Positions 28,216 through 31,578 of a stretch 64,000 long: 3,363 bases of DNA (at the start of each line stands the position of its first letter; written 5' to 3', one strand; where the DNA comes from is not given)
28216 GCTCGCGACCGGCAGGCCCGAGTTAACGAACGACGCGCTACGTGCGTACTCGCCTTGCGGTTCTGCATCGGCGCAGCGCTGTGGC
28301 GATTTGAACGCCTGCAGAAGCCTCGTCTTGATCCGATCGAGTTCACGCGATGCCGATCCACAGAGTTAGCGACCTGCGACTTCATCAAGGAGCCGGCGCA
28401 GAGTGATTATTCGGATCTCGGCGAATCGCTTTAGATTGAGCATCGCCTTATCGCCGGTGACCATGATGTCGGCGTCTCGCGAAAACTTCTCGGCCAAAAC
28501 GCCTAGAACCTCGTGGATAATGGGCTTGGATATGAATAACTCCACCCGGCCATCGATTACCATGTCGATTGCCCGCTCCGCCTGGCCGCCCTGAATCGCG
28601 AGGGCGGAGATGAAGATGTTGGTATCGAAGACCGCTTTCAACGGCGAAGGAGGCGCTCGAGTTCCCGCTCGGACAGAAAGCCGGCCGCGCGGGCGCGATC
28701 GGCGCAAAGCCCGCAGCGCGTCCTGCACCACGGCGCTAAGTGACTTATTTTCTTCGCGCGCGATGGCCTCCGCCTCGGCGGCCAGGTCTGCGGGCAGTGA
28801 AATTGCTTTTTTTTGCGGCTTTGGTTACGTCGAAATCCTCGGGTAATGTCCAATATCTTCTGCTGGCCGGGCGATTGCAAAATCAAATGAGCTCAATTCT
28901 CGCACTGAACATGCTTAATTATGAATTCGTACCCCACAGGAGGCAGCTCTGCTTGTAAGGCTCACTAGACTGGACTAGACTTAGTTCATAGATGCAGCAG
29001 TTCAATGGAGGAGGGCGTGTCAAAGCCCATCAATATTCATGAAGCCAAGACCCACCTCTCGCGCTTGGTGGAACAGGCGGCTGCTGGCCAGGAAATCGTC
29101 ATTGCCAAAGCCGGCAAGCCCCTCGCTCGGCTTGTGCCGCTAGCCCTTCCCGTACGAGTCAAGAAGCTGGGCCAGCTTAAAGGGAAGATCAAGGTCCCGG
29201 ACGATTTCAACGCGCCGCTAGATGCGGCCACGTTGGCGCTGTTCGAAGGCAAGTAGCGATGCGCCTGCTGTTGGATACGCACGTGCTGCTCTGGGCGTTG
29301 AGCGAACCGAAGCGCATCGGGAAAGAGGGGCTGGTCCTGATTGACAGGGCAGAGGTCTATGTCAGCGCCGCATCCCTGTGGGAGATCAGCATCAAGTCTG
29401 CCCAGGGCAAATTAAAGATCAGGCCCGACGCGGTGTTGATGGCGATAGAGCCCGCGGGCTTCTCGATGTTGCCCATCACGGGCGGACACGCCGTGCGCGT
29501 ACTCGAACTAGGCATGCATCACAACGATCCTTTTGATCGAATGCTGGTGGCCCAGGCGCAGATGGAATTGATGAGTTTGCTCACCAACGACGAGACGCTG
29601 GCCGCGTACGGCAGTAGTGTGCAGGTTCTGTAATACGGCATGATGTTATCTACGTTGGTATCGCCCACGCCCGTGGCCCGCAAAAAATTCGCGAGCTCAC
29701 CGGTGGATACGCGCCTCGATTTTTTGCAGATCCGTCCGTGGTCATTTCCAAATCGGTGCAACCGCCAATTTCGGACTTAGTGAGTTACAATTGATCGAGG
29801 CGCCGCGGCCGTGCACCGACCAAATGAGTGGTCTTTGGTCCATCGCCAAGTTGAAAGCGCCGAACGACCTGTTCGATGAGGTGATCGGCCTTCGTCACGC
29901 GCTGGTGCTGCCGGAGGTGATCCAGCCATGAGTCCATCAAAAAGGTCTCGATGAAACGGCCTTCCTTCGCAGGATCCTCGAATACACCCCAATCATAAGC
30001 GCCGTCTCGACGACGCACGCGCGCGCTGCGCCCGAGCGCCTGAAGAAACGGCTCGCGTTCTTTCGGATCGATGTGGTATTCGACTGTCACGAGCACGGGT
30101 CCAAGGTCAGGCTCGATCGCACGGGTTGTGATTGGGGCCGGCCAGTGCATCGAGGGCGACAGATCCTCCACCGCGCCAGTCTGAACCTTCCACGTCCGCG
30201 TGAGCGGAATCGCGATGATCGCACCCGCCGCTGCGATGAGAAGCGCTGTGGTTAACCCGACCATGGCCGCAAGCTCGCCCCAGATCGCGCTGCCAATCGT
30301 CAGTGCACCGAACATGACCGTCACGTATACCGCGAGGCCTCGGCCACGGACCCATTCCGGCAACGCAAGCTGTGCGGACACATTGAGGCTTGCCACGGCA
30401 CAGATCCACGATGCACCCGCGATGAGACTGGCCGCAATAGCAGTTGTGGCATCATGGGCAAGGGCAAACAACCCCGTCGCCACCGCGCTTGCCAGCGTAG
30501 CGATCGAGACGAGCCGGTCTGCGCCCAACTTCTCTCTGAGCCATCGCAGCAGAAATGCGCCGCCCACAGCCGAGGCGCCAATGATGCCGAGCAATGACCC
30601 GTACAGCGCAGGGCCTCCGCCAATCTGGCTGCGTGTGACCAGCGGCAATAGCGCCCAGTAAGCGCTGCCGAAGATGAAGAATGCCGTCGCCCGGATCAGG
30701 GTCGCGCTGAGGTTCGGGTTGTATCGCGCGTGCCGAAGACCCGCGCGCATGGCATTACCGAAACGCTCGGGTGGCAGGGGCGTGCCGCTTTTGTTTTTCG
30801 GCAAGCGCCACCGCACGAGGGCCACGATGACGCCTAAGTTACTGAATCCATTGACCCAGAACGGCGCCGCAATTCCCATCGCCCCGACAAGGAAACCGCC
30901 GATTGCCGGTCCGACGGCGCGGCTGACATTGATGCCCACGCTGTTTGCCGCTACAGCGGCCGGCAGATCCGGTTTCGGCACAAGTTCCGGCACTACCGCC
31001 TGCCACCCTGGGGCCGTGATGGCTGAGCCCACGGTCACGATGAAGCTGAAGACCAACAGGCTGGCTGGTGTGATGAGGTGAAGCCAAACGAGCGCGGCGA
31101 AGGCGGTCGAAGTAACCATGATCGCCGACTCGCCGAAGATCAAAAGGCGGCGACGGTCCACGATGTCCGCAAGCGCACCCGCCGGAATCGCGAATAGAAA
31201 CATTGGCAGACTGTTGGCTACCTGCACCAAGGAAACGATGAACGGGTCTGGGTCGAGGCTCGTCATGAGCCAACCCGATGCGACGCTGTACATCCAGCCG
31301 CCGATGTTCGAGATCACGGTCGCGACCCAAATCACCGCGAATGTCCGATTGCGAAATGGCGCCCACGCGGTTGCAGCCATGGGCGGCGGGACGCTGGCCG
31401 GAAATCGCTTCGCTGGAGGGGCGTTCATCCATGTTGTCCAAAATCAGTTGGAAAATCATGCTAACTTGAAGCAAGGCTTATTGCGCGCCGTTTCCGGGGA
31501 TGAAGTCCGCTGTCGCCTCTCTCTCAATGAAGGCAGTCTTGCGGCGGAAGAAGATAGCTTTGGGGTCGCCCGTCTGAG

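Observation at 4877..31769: Three same-orientation copies of a tRNA-Arg(UCG)-like 3' half, with no intact tRNA and no integrase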

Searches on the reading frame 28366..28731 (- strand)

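Call 24: search_protein_families(library=pfam, proteins=[window:28366-28731:-], max_evalue=0.01)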
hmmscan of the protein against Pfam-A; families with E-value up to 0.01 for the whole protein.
window:28366-28731:- (121 aa): 2 families
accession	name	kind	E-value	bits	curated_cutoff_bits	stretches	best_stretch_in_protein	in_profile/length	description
PF13470.12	PIN_3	-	1.3e-09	39.4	27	1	32-103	1-74/115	PIN domain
PF16289.11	PIN_12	-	0.0048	17.7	32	1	34-86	2-56/172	PIN domain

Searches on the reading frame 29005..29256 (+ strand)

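Call 24: search_protein_families(library=pfam, proteins=[window:29005-29256:+], max_evalue=0.01)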
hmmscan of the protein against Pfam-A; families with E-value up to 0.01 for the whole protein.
window:29005-29256:+ (83 aa): 1 family
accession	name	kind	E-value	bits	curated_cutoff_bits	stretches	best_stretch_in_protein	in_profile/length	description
PF02604.26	PhdYeFM_antitox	-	1.8e-10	40.9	29.8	1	7-47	2-43/74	Antitoxin Phd_YefM, type II toxin-antitoxin system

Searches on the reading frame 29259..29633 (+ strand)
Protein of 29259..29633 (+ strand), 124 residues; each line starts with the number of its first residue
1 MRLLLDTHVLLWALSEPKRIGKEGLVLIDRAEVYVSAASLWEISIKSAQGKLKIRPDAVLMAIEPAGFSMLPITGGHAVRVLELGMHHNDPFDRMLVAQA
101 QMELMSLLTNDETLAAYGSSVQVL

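Call 24: search_protein_families(library=pfam, proteins=[window:29259-29633:+], max_evalue=0.01)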
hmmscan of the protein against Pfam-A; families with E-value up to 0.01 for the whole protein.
window:29259-29633:+ (124 aa): 1 family
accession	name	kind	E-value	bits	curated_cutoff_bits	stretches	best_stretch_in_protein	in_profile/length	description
PF01850.27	PIN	-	2.6e-13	51.1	23.6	1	4-117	2-117/120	PIN domain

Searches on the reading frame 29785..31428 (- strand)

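Call 24: search_protein_families(library=pfam, proteins=[window:29785-31428:-], max_evalue=0.01)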
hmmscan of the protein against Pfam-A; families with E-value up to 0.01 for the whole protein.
window:29785-31428:- (547 aa): 2 families
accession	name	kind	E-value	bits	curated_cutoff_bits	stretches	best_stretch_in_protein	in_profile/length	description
PF05977.19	MFS_3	-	1.2e-175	585.4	27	1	19-537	1-518/524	Transmembrane secretion effector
PF07690.21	MFS_1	-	2.1e-37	129.3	33.4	1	33-377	1-344/347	Major Facilitator Superfamily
